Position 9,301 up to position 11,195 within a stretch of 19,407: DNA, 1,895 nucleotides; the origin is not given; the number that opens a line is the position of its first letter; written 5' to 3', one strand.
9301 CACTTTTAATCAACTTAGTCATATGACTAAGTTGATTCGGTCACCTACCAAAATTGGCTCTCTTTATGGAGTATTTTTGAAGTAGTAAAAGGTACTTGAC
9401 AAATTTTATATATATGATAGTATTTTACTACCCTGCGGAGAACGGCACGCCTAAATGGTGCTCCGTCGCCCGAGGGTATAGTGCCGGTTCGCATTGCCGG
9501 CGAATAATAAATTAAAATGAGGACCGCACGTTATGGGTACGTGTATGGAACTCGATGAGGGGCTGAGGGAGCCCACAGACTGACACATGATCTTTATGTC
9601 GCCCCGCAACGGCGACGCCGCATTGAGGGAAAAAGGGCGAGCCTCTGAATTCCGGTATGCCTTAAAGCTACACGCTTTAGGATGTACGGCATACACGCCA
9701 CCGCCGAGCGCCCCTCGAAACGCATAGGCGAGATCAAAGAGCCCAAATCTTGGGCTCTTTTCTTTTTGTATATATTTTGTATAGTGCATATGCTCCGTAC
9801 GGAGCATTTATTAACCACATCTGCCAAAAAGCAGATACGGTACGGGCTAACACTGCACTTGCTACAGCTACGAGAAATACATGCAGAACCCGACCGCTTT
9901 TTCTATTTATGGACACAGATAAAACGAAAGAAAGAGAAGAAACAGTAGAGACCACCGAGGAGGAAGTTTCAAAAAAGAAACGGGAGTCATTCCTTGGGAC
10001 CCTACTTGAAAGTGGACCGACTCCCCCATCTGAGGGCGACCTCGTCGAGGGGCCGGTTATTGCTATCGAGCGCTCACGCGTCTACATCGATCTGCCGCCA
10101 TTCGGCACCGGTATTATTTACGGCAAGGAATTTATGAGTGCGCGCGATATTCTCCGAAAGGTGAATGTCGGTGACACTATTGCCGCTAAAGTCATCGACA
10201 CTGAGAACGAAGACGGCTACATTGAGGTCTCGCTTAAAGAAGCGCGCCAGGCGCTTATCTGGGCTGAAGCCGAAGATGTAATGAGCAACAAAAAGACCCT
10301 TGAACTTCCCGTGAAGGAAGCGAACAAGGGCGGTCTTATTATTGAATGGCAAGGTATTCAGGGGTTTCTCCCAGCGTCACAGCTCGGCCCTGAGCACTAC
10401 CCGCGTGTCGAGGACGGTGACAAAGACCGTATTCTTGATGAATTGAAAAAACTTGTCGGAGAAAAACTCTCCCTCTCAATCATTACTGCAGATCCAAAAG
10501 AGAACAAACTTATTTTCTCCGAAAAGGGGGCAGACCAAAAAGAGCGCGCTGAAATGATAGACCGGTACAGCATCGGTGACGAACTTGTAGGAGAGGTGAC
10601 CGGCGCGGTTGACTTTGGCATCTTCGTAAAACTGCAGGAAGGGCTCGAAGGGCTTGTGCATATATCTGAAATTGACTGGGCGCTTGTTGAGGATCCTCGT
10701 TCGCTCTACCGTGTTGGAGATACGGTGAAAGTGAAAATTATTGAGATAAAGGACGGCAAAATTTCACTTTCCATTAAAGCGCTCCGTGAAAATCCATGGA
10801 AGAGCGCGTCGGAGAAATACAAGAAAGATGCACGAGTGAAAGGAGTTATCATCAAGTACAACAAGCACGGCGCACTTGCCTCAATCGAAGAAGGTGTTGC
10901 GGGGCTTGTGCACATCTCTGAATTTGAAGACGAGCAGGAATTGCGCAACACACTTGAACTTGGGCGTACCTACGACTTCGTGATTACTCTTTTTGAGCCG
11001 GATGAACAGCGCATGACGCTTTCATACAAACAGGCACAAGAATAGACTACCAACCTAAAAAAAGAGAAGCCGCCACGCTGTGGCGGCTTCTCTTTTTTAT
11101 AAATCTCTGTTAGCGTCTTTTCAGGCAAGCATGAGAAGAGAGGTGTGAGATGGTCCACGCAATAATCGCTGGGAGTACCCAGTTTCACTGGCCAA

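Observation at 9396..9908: Second promoter-to-terminator GC-rich RNA, immediately upstream of rpsA: independent sRNA or long attenuating leader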

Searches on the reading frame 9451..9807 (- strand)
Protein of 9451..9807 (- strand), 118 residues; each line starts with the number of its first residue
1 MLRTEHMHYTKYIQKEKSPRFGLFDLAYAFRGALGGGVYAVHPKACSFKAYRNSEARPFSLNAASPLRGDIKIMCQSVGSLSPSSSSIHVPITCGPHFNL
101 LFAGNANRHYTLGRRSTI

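Call 12: search_protein_families(library=pfam, proteins=[window:9451-9807:-])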
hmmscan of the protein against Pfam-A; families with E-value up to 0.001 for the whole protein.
window:9451-9807:- (118 aa): 0 families

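Call 35: find_homologous_proteins(query=window:9451-9807:-, max_evalue=0.001)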
Query window:9451-9807:- (118 aa): 1 proteins with E <= 0.001 among 3 candidates.
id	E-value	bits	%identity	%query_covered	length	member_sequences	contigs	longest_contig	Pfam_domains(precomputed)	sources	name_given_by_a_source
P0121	1.3e-74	266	100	100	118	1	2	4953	-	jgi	-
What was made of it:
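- Among 5.8 billion proteins, the only match is the identical sequence itself (call 35).
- Tried and rejected: The minus-strand 118-aa ORF is an orphan (call 35).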

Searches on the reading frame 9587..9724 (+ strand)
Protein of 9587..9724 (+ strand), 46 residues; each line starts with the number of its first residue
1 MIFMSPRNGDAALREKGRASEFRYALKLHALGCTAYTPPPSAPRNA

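Call 57: search_protein_representatives(protein=window:9587-9724:+)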
Query: 46 residues. Proteins with E-value up to 0.001 (for the whole library): 0; up to 1e-10: 0; up to 1e-30: 0. The best 0 are listed.
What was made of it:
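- On Stand-alone sRNA gene: No homologues (calls 35, 57).
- The ORFs have no homologues (calls 35, 57) and no Pfam hit (call 12). The 46-aa part has 0 hits in 1.84 billion representatives (call 57).
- Tried and rejected: The 46-aa ORF has 0 hits (call 57).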

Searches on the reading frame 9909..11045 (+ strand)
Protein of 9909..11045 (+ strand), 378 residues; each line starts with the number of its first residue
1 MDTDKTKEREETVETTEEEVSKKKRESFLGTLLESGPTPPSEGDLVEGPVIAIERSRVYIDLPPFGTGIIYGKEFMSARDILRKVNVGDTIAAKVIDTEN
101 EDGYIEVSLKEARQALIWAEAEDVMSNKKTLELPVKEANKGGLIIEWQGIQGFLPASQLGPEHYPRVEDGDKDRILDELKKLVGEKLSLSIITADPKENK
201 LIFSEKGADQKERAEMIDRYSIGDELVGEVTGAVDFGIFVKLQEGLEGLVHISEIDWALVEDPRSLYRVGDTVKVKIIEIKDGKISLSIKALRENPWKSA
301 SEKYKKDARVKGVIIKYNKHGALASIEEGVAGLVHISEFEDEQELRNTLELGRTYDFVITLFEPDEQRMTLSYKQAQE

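Call 11: search_protein_families(library=pfam, proteins=[window:9909-11045:+])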
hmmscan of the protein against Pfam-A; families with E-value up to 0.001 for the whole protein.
window:9909-11045:+ (378 aa): 4 families
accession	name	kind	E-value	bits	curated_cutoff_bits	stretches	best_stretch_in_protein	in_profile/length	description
PF00575.29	S1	-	9.1e-45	151.4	22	3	222-290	4-74/74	S1 RNA binding domain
PF23459.1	S1_RRP5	-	5.2e-10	40.2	27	0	304-345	1-44/72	RRP5 S1 domain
PF21710.3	Spt6_S1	-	8.5e-08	32.8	27.5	0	235-289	29-84/91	Spt6, S1/OB domain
PF21543.3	CvfB_2nd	-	1.4e-05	25.3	27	0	268-290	52-75/76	Virulence regulatory factor CvfB, second domain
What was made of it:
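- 9897..9911 (+): U-rich 12-nt spacer without SD, then the rpsA start codon ATG (9909-9911). rpsA runs to 11045 (378 aa). Call 11 (three matched S1 stretches).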

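Call 13: find_homologous_proteins(query=window:9909-11045:+, max_evalue=1e-30)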
Query window:9909-11045:+ (378 aa): 8000 proteins with E <= 1e-30 among 8000 candidates; the best 120 are listed.
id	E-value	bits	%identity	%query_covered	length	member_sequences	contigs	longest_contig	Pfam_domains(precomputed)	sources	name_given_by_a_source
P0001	7.3e-241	816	100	100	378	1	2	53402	PF21543.4,PF00575.30,PF23459.2,PF21710.4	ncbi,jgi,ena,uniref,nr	ncbi:30S ribosomal protein S1 [Candidatus Kaiserbacteria bacterium CG10_big_fil_rev_8_21_14_0_10_49_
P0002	3.4e-188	643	79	96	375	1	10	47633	PF21543.4,PF00575.30,PF23459.2,PF21710.4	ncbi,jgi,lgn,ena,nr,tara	ncbi:MAG: S1 RNA-binding domain-containing protein [Candidatus Pacebacteria bacterium]|jgi:small sub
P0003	1.2e-187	641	78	98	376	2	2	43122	PF21543.4,PF00575.30,PF23459.2,PF21710.4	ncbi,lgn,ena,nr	ncbi:MAG: S1 RNA-binding domain-containing protein [Parcubacteria group bacterium]|nr:S1 RNA-binding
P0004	1.2e-179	615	75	97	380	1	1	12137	PF00575.30,PF23459.2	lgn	-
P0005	1.2e-174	598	74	94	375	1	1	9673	PF00575.30,PF23459.2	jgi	jgi:small subunit ribosomal protein S1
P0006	3.1e-173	594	75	93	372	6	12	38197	PF00575.30,PF23459.2,PF21710.4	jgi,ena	-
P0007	4.3e-173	593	72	99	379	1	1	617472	PF00575.30,PF23459.2,PF21710.4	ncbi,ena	-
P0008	1.3e-172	592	73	99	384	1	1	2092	PF21543.4,PF00575.30,PF23459.2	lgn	-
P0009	2.6e-172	591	74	93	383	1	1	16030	PF21543.4,PF00575.30,PF23459.2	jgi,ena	-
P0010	1.1e-171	589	70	98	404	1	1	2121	PF00575.30,PF23459.2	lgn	-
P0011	3.9e-171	587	72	94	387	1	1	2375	PF21543.4,PF00575.30,PF23459.2,PF21710.4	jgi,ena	-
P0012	5.4e-171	586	72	99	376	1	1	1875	PF21543.4,PF00575.30,PF23459.2,PF21710.4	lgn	-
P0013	5.9e-171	586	72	94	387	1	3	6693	PF21543.4,PF00575.30,PF23459.2,PF21710.4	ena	-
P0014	1.8e-170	585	71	95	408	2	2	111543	PF17092.12,PF21543.4,PF00575.30,PF23459.2,PF21710.4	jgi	jgi:small subunit ribosomal protein S1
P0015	2.0e-170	585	72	94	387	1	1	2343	PF21543.4,PF00575.30,PF23459.2,PF24685.2,PF21710.4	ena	-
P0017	2.8e-170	584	74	96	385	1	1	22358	PF21543.4,PF00575.30,PF23459.2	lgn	-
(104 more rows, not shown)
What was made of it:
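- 9897..9911 (+): Call 13 (100% identical to the S1 protein of Candidatus Kaiserbacteria CG10_big_fil_rev_8_21_14_0_10_49).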

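Call 14: find_related_loci(query=window:9909-11045:+, collection=genome_contigs, flank=4000)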
Query window:9909-11045:+ (378 aa) in genome_contigs; peptide patterns used: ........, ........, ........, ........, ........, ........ (x = any residue, [..] = any of these).
501 stretches matched a pattern; 410 encode a relative of the query (tblastn E <= 1e-3); the best 80 are kept; 80 distinct loci.
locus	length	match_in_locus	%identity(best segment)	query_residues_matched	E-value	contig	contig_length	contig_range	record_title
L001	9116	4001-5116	72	3-375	3e-180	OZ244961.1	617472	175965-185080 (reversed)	MAG: Candidatus Paceibacterota bacterium isolate 63aa3da3-3836-4a92-b552-87f0a2bd5cc7 genome assembly, chromosome: 1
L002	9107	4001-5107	71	13-374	3e-177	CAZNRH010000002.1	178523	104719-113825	MAG TPA_asm: uncultured Candidatus Saccharibacteria bacterium isolate SRP128015_co3_412 genome assembly, contig: NODE_15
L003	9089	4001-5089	73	14-378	8e-177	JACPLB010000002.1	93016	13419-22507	MAG: Candidatus Kaiserbacteria bacterium isolate NC_groundwater_510_Ag_S-0.1um_48_15 S35_SO-1_scaffold_155951, whole gen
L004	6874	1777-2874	70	6-374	7e-176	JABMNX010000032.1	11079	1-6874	MAG: Candidatus Kaiserbacteria bacterium isolate bin.102 k141_4446859, whole genome shotgun sequence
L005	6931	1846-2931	69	17-378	1e-172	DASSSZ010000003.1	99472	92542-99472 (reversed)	MAG TPA_asm: Candidatus Paceibacterota bacterium isolate SMAG_U528 k141_199866, whole genome shotgun sequence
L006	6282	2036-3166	70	2-377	1e-172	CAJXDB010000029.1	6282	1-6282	TPA_asm: uncultured bacterium isolate ERR599062_bin.104_MetaBAT_v2.12.1_MAG genome assembly, contig: NODE_12310_length_6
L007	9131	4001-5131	67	2-378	3e-170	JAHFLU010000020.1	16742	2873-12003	MAG: bacterium isolate nzgw440 NODE_2073_length_16743_cov_5.135603, whole genome shotgun sequence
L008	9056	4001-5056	69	22-373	4e-169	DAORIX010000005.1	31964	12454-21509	MAG TPA_asm: Candidatus Paceibacterota bacterium isolate AMR_MDS_5566 NODE_212_length_31964_cov_6.631421, whole genome s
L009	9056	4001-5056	70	22-373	3e-169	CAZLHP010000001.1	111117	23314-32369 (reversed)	MAG TPA_asm: uncultured Candidatus Saccharibacteria bacterium isolate SRP286056_co1_109 genome assembly, contig: NODE_12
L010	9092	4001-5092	79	13-376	0e+0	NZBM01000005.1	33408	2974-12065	MAG: bacterium isolate ARS1360 MHASMcontig_151568, whole genome shotgun sequence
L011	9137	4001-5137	67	3-377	5e-169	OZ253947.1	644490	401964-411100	MAG: Candidatus Paceibacterota bacterium isolate 943e5f1b-fc77-4159-9421-3b44cfae6817 genome assembly, chromosome: 1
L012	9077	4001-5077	70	18-375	6e-169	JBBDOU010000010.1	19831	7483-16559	MAG: Candidatus Paceibacterota bacterium isolate LejiaB_42_15 Lejia_B_3357_length_19831_cov_8, whole genome shotgun sequ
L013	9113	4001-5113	70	3-373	6e-169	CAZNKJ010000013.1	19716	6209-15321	MAG TPA_asm: uncultured Candidatus Saccharibacteria bacterium isolate SRP128015_co3_155 genome assembly, contig: NODE_27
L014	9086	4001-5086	69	11-373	1e-168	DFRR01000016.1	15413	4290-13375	MAG TPA_asm: Patescibacteria group bacterium UBA3458 UBA3458_contig_2074, whole genome shotgun sequence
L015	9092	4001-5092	67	2-375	3e-168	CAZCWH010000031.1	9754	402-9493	MAG TPA_asm: uncultured Candidatus Saccharibacteria bacterium isolate SRP342105_co2_121 genome assembly, contig: NODE_75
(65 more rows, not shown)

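Call 28: find_encoding_contigs(protein=P0003, flank=3000, max_places=3)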
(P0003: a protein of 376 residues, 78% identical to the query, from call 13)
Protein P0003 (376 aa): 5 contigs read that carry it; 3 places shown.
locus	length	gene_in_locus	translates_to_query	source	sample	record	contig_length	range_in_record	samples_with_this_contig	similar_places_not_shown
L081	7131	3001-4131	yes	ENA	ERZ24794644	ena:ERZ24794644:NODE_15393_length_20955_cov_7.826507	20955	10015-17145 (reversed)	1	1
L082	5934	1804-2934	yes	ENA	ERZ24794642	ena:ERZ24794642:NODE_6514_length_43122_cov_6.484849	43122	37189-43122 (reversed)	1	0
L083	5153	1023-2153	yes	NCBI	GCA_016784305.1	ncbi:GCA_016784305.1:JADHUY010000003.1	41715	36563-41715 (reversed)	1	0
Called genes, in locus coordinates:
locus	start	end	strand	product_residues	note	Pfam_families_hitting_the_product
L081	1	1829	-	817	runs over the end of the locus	PF00521:DNA_topoisoIV, PF03989:DNA_gyraseA_C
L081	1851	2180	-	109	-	-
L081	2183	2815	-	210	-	PF13483:Lactamase_B_3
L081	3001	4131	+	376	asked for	PF21710:Spt6_S1 (faint), PF00575:S1 (weak), PF21543:CvfB_2nd (faint), PF23459:S1_RRP5 (faint), PF00575:S1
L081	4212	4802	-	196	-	PF01195:Pept_tRNA_hydro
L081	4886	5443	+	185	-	PF10502:Peptidase_S26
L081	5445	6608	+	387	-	PF03129:HGTP_anticodon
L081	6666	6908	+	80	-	-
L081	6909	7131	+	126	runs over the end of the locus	PF02130:YbeY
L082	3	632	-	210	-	?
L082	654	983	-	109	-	-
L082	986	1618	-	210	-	PF13483:Lactamase_B_3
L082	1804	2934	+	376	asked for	PF21710:Spt6_S1 (faint), PF00575:S1 (weak), PF21543:CvfB_2nd (faint), PF23459:S1_RRP5 (faint), PF00575:S1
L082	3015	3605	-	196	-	PF01195:Pept_tRNA_hydro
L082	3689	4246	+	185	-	PF10502:Peptidase_S26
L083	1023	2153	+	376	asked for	PF21710:Spt6_S1 (faint), PF00575:S1 (weak), PF21543:CvfB_2nd (faint), PF23459:S1_RRP5 (faint), PF00575:S1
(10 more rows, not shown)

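Call 29: find_encoding_contigs(protein=P0002, flank=3000, max_places=4)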
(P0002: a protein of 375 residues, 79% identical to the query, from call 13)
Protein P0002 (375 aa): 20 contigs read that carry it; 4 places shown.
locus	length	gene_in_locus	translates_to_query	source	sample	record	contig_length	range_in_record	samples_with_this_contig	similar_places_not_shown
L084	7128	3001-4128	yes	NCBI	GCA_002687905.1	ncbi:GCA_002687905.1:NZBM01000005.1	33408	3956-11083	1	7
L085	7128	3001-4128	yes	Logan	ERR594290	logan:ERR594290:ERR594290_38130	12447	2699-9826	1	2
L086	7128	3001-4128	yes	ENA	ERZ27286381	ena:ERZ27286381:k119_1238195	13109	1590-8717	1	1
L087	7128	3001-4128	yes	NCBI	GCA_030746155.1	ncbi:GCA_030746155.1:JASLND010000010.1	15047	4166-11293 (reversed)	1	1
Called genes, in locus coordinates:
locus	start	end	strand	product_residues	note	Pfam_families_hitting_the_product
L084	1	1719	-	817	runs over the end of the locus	PF00521:DNA_topoisoIV, PF03989:DNA_gyraseA_C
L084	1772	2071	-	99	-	-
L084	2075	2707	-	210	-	PF13483:Lactamase_B_3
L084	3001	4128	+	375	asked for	PF21543:CvfB_2nd (faint), PF00575:S1 (weak), PF21710:Spt6_S1 (faint), PF23459:S1_RRP5 (faint), PF00575:S1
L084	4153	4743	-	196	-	PF01195:Pept_tRNA_hydro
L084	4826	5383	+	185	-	PF10502:Peptidase_S26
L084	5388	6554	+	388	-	PF03129:HGTP_anticodon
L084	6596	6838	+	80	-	PF01165:Ribosomal_S21 (weak)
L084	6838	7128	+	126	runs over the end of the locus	PF02130:YbeY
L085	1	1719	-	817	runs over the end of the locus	PF00521:DNA_topoisoIV, PF03989:DNA_gyraseA_C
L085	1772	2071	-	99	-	-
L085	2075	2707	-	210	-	PF13483:Lactamase_B_3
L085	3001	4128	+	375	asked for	PF21543:CvfB_2nd (faint), PF00575:S1 (weak), PF21710:Spt6_S1 (faint), PF23459:S1_RRP5 (faint), PF00575:S1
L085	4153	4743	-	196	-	PF01195:Pept_tRNA_hydro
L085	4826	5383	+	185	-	PF10502:Peptidase_S26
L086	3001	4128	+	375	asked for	PF21543:CvfB_2nd (faint), PF00575:S1 (weak), PF21710:Spt6_S1 (faint), PF23459:S1_RRP5 (faint), PF00575:S1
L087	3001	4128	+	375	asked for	PF21543:CvfB_2nd (faint), PF00575:S1 (weak), PF21710:Spt6_S1 (faint), PF23459:S1_RRP5 (faint), PF00575:S1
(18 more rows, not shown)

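Call 30: find_encoding_contigs(protein=P0004, flank=3000, max_places=3)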
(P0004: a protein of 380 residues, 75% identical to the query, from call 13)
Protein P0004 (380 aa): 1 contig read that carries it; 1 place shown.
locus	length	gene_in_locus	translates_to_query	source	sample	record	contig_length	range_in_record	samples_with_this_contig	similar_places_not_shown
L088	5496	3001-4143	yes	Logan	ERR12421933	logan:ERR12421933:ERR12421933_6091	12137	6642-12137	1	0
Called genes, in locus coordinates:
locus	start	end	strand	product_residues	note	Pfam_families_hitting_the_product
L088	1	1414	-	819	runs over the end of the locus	PF00521:DNA_topoisoIV, PF03989:DNA_gyraseA_C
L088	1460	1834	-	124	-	-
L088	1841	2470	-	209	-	PF13483:Lactamase_B_3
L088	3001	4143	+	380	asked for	PF23459:S1_RRP5 (faint), PF00575:S1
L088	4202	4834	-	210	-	PF01195:Pept_tRNA_hydro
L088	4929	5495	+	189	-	?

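Call 34: find_encoding_contigs(protein=P0001, flank=3000, max_places=4)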
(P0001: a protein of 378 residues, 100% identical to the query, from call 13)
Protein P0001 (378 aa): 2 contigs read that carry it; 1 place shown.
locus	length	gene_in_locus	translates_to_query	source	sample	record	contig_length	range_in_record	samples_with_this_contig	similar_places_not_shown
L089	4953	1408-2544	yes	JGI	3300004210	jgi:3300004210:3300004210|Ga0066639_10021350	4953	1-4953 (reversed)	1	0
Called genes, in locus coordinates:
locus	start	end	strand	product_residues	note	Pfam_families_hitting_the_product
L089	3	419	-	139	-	?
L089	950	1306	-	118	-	-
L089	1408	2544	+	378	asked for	PF00575:S1, PF23459:S1_RRP5 (faint), PF21543:CvfB_2nd (faint), PF21710:Spt6_S1 (faint), PF00575:S1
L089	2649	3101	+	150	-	-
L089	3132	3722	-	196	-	PF01195:Pept_tRNA_hydro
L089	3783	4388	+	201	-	PF10502:Peptidase_S26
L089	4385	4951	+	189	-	?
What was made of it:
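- Checked: A 118-aa ORF lies on the minus strand (9451-9807) and JGI annotated it as a gene (call 34).
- A gene caller predicted it on the identical JGI contig (call 34).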

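Call 80: find_encoding_contigs(protein=P0006, flank=2500, max_places=3)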
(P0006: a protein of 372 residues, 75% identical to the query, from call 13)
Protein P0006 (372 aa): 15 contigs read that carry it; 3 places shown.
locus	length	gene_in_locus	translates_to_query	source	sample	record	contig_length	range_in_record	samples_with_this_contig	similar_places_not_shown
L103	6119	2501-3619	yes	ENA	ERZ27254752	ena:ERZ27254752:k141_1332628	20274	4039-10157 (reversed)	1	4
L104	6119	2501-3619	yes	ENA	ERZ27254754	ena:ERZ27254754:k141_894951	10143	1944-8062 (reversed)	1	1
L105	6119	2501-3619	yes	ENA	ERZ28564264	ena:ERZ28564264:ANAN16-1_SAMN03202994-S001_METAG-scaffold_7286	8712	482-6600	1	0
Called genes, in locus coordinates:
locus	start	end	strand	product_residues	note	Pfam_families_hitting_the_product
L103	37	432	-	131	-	-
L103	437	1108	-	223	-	PF13483:Lactamase_B_3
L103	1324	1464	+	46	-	-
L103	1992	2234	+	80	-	-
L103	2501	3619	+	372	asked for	PF21710:Spt6_S1 (faint), PF23459:S1_RRP5 (faint), PF00575:S1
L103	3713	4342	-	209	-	PF01195:Pept_tRNA_hydro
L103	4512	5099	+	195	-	PF10502:Peptidase_S26, PF00717:Peptidase_S24 (weak)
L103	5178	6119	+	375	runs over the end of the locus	PF03129:HGTP_anticodon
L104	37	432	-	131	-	-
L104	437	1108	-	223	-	PF13483:Lactamase_B_3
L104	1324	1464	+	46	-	-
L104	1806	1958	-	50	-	-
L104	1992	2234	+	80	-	-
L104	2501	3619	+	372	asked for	PF21710:Spt6_S1 (faint), PF23459:S1_RRP5 (faint), PF00575:S1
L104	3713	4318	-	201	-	PF01195:Pept_tRNA_hydro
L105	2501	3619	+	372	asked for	PF21710:Spt6_S1 (faint), PF23459:S1_RRP5 (faint), PF00575:S1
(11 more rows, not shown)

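Call 81: find_encoding_contigs(protein=P0005, flank=2500, max_places=2)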
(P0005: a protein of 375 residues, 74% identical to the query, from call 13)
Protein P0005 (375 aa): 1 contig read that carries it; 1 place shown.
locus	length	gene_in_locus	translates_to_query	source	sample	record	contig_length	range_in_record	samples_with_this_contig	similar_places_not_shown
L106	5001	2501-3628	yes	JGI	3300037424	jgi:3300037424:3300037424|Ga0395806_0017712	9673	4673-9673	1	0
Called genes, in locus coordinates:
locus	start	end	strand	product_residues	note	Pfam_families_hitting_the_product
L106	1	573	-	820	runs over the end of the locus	PF00521:DNA_topoisoIV, PF03989:DNA_gyraseA_C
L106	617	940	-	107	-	-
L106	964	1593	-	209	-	PF13483:Lactamase_B_3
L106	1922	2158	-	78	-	-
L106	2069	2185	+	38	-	-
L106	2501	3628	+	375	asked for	PF23459:S1_RRP5 (faint), PF00575:S1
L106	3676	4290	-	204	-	PF01195:Pept_tRNA_hydro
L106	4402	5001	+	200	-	?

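Call 82: find_encoding_contigs(protein=P0009, flank=2500, max_places=2)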
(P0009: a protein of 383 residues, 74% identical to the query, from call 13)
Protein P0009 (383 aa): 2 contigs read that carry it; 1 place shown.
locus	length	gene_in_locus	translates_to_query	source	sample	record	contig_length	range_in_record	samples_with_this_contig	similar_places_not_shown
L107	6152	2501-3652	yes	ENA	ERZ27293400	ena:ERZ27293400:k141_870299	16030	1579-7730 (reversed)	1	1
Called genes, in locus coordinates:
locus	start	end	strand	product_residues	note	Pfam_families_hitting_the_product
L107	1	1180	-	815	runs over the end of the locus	PF00521:DNA_topoisoIV, PF03989:DNA_gyraseA_C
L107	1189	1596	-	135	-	-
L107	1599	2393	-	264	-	PF13483:Lactamase_B_3, PF12706:Lactamase_B_2 (weak)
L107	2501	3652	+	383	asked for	PF21543:CvfB_2nd (faint), PF23459:S1_RRP5 (faint), PF00575:S1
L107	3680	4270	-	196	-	PF01195:Pept_tRNA_hydro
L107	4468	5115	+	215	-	PF10502:Peptidase_S26, PF00717:Peptidase_S24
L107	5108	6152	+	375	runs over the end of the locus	PF03129:HGTP_anticodon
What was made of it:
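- On Terminator/antiterminator attenuator of rpsA: Syntenic spacers of 107-293 nt cannot hold it (calls 28, 29, 82).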

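Call 83: find_encoding_contigs(protein=P0017, flank=2500, max_places=2)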
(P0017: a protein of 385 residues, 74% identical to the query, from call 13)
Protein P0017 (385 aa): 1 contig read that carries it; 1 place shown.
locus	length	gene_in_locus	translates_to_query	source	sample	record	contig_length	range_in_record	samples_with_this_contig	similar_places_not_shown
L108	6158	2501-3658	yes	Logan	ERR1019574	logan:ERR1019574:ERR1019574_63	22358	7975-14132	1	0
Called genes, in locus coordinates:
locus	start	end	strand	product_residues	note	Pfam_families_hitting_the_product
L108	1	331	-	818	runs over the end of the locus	PF00521:DNA_topoisoIV, PF03989:DNA_gyraseA_C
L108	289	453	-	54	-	-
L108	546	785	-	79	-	-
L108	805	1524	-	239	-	PF13483:Lactamase_B_3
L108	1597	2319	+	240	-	-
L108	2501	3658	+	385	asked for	PF21543:CvfB_2nd (faint), PF00575:S1, PF23459:S1_RRP5 (faint), PF00575:S1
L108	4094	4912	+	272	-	-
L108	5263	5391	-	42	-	PF13240:Zn_Ribbon_1 (weak), PF12773:DZR (weak)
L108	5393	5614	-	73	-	PF12844:HTH_19, PF13560:HTH_31, PF01381:HTH_3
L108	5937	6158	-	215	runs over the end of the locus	PF01195:Pept_tRNA_hydro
